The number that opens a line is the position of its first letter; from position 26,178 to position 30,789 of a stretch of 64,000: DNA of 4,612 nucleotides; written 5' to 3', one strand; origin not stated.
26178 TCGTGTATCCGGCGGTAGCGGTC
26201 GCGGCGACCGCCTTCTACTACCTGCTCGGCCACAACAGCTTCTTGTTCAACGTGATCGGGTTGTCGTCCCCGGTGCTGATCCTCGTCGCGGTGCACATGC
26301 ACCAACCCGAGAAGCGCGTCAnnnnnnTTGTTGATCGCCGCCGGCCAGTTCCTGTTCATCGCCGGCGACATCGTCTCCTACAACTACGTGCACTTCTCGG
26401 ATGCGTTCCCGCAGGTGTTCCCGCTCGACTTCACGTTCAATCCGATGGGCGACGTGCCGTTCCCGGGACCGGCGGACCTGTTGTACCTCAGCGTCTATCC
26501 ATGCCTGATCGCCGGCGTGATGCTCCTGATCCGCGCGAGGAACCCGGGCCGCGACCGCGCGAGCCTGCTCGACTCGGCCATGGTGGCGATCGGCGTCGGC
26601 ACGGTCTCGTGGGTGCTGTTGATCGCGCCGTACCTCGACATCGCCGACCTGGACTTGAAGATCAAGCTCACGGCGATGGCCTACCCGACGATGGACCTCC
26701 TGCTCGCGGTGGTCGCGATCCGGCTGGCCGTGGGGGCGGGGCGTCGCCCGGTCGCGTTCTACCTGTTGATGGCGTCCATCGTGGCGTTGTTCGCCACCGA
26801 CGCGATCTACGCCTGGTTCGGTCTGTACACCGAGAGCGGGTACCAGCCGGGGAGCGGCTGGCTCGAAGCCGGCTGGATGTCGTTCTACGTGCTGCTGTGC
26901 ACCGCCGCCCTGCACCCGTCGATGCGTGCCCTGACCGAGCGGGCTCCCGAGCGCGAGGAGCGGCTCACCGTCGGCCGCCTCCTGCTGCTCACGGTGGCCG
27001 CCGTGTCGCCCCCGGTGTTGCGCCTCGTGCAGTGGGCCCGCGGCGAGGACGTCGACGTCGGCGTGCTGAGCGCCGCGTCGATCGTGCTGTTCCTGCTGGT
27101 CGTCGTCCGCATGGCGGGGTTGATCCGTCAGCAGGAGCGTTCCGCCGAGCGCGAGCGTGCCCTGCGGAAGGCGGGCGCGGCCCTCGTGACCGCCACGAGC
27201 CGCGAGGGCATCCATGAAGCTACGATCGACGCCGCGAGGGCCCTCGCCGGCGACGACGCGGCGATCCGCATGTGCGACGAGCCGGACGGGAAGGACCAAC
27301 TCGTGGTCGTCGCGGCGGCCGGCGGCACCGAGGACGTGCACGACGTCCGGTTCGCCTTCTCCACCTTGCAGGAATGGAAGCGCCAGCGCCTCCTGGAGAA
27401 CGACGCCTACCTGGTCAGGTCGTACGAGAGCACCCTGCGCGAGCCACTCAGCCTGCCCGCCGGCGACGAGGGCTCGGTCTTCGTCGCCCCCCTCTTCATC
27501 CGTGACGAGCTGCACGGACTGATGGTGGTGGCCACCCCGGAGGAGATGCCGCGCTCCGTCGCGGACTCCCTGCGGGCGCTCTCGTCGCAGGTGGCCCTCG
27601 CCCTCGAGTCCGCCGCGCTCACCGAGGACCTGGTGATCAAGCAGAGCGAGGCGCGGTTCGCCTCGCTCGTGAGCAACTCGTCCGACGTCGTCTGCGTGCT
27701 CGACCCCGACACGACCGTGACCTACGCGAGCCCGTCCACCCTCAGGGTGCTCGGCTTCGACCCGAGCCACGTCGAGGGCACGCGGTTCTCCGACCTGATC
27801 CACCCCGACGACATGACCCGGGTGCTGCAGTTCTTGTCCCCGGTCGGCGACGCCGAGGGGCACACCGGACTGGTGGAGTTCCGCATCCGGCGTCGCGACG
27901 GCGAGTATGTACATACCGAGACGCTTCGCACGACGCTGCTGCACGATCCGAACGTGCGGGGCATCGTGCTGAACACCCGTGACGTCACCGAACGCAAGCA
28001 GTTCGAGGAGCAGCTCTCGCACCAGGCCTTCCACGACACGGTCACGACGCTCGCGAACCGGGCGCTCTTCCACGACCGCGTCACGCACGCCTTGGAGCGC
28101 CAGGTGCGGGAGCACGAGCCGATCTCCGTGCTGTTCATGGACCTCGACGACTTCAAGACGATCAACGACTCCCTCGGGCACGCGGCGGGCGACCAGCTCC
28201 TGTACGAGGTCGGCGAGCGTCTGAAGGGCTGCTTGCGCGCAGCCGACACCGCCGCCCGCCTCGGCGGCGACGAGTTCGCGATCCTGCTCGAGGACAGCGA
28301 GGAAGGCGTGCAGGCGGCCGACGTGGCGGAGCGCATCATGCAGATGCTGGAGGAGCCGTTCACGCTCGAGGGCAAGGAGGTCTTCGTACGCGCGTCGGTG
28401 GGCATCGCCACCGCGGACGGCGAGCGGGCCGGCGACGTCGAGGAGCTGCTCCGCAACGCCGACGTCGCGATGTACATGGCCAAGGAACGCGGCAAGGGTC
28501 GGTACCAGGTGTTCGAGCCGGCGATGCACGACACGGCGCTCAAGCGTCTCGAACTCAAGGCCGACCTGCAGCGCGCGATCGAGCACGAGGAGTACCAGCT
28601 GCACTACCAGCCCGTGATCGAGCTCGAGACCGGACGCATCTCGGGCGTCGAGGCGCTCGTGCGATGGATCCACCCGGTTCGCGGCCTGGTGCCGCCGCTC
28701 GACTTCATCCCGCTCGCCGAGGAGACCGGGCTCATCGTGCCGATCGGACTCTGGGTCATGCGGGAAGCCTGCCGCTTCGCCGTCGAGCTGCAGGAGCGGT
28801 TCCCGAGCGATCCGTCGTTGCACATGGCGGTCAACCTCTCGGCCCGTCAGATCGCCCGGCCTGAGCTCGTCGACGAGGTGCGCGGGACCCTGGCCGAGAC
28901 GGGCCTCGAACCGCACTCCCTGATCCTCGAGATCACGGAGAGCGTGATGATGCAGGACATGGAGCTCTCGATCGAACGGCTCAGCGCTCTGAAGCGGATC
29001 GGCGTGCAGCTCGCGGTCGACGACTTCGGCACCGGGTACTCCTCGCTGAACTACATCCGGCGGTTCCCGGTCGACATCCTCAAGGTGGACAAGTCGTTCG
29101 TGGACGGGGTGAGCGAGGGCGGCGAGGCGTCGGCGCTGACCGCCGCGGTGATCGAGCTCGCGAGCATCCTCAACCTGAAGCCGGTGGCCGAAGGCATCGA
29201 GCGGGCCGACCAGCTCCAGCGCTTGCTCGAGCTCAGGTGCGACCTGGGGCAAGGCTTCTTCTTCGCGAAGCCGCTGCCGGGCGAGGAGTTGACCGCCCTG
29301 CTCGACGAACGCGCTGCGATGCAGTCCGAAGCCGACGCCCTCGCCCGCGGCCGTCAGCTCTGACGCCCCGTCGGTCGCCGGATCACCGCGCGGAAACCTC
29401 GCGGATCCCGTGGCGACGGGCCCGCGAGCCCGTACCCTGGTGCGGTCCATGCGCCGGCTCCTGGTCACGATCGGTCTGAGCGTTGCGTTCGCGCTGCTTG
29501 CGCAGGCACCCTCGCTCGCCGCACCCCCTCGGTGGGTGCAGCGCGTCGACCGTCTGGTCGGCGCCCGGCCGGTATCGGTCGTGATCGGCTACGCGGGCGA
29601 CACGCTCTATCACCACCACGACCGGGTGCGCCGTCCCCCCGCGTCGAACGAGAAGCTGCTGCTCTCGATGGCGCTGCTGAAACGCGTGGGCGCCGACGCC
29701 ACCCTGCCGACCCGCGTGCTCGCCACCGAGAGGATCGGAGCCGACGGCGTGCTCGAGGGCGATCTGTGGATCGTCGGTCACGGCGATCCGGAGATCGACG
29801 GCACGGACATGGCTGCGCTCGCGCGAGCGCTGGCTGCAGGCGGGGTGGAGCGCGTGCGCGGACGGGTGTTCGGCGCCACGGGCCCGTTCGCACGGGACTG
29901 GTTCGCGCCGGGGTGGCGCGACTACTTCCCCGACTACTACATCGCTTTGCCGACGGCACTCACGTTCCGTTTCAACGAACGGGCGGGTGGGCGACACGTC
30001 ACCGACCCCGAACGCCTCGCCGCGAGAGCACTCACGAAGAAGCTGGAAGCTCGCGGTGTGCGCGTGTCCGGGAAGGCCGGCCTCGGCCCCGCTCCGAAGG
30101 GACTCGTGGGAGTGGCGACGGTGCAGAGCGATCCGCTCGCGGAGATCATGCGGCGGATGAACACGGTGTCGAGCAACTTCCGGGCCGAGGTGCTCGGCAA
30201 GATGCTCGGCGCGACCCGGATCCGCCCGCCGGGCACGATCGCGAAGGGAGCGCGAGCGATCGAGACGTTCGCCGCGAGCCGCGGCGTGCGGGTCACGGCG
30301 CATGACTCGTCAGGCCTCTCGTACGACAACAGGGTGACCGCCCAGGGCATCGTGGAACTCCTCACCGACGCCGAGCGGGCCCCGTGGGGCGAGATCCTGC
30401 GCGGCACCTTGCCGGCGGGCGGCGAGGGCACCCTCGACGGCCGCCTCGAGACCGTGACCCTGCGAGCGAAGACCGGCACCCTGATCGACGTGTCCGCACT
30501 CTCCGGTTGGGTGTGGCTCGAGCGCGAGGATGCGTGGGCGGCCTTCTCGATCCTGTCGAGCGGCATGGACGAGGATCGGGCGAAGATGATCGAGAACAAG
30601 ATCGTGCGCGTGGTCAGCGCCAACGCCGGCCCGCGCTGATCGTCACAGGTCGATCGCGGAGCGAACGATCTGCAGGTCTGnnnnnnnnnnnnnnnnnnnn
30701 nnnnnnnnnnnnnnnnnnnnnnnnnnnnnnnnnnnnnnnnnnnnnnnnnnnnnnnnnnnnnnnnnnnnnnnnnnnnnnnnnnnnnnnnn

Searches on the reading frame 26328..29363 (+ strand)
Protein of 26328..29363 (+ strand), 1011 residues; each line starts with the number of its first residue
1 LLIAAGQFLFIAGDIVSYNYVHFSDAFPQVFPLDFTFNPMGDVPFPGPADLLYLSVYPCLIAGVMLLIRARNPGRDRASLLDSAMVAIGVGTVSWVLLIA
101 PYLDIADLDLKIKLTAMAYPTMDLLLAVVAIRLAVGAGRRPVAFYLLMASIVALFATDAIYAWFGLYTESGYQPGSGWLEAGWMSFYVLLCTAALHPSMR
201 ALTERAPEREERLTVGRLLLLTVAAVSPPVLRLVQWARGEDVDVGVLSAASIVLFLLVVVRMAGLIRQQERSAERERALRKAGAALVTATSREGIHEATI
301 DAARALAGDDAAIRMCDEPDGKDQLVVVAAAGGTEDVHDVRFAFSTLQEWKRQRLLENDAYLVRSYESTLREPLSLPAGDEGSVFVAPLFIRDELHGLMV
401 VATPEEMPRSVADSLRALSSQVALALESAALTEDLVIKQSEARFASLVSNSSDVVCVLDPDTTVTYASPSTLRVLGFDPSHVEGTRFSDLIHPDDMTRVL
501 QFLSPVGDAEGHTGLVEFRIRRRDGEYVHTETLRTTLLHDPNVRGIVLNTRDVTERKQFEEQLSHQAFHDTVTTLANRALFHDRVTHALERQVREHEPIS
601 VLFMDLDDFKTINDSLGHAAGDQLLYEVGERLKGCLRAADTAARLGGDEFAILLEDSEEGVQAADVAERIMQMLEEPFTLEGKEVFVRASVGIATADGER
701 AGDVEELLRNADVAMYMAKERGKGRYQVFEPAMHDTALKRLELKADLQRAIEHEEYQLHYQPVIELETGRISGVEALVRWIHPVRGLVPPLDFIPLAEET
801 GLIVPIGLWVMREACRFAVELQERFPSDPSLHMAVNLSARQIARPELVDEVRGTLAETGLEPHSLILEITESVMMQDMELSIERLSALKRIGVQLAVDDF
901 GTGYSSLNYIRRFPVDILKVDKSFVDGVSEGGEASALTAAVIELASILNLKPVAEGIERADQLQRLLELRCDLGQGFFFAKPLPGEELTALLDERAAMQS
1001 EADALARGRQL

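Call 6: search_protein_families(library=pfam, proteins=[window:26328-29363:+], max_evalue=0.001)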
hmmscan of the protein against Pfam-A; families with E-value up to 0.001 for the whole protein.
window:26328-29363:+ (1011 aa): 8 families
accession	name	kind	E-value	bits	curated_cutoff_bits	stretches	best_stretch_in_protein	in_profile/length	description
PF00563.25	EAL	-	1.4e-71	241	31.3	1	745-982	2-236/236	EAL domain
PF00990.26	GGDEF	-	1.4e-49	168.4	23.8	1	567-724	1-160/161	Diguanylate cyclase, GGDEF domain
PF00989.32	PAS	-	1.3e-12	48.2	22.6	1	443-553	2-113/113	PAS fold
PF08448.16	PAS_4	-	2.5e-10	41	23.1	1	449-558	2-110/110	PAS fold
PF08447.18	PAS_3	-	1.9e-09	38.1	25.6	1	465-533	2-71/89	PAS fold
PF13426.13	PAS_9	-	2e-09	38.1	27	1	453-555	2-103/103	PAS domain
PF13492.12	GAF_3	-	1.2e-06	29.4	27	1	294-427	4-128/129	GAF domain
PF13185.12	GAF_2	-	2.4e-05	25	28.6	1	290-427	2-136/136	GAF domain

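Call 7: search_protein_families(library=ncbifam, proteins=[window:26328-29363:+], max_evalue=0.001)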
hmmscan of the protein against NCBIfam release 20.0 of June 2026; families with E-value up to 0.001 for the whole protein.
window:26328-29363:+ (1011 aa): 32 families (the best 25 are shown)
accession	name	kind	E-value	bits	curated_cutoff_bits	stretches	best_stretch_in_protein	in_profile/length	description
NF045675.1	PhdiestaseDibA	equivalog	1.2e-150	502.8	980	1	439-989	74-622/623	phosphodiesterase DibA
NF053781.1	cdiGMPphdstlr2612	equivalog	1.7e-135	453.3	1600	1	434-993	707-1266/1268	Tlr1612 family c-di-GMP phosphodiesterase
NF007474.0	PRK10060.1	equivalog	2.7e-121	405.9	782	1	547-996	217-658/663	cyclic di-GMP phosphodiesterase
NF052458.1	PhdiestGepA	equivalog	5.1e-114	382.2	1200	1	561-987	419-836/840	phosphodiesterase GepA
NF008467.0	PRK11359.1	equivalog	3.6e-103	346.1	857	1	557-999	366-799/800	oxygen-sensing cyclic-di-GMP phosphodiesterase DosP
NF007298.0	PRK09776.1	equivalog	3.8e-88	296.6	1135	1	540-988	657-1102/1111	diguanylate cyclase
NF008807.1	PRK11829.1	equivalog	1.7e-87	294.1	733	1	560-990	238-660/670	biofilm formation regulator HmsP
NF007839.0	PRK10551.1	equivalog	1.7e-55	188.5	461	1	742-997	263-515/518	cyclic di-GMP phosphodiesterase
NF007423.1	PRK09966.1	equivalog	5.3e-53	180.3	325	1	559-719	231-390/390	diguanylate cyclase DgcN/YfiN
TIGR00254.1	GGDEF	domain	8.6e-44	149.2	37.4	1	563-729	1-167/168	diguanylate cyclase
NF052596.1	RR_EAL_PvrR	equivalog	2.1e-42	145.2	580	1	743-997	143-394/398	response regulator cyclic di-GMP phosphodiesterase PvrR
NF051473.1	DigCycDgcsShew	equivalog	1.8e-40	139.2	400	1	561-728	129-290/291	diguanylate cyclase DgcS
NF045673.1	c-di-GMPRcptLapD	equivalog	1.6e-36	125.9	1020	1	555-984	224-646/647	cyclic di-GMP receptor LapD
NF038266.1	diguan_SiaD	equivalog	2.1e-36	125.6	290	1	558-725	85-251/252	biofilm regulation diguanylate cyclase SiaD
NF007135.0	PRK09581.1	equivalog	2.4e-36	125.5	474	1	558-725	284-451/457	PleD family two-component system response regulator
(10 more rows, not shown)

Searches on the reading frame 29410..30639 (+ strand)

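Call 37: search_protein_families(library=pfam, proteins=[window:29410-30639:+], max_evalue=0.001)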
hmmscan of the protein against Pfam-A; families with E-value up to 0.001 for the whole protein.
window:29410-30639:+ (409 aa): 1 family
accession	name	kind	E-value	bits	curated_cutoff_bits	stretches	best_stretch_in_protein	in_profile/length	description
PF02113.21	Peptidase_S13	-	3.8e-62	210.9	22.8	2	190-402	221-441/444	D-Ala-D-Ala carboxypeptidase 3 (S13) family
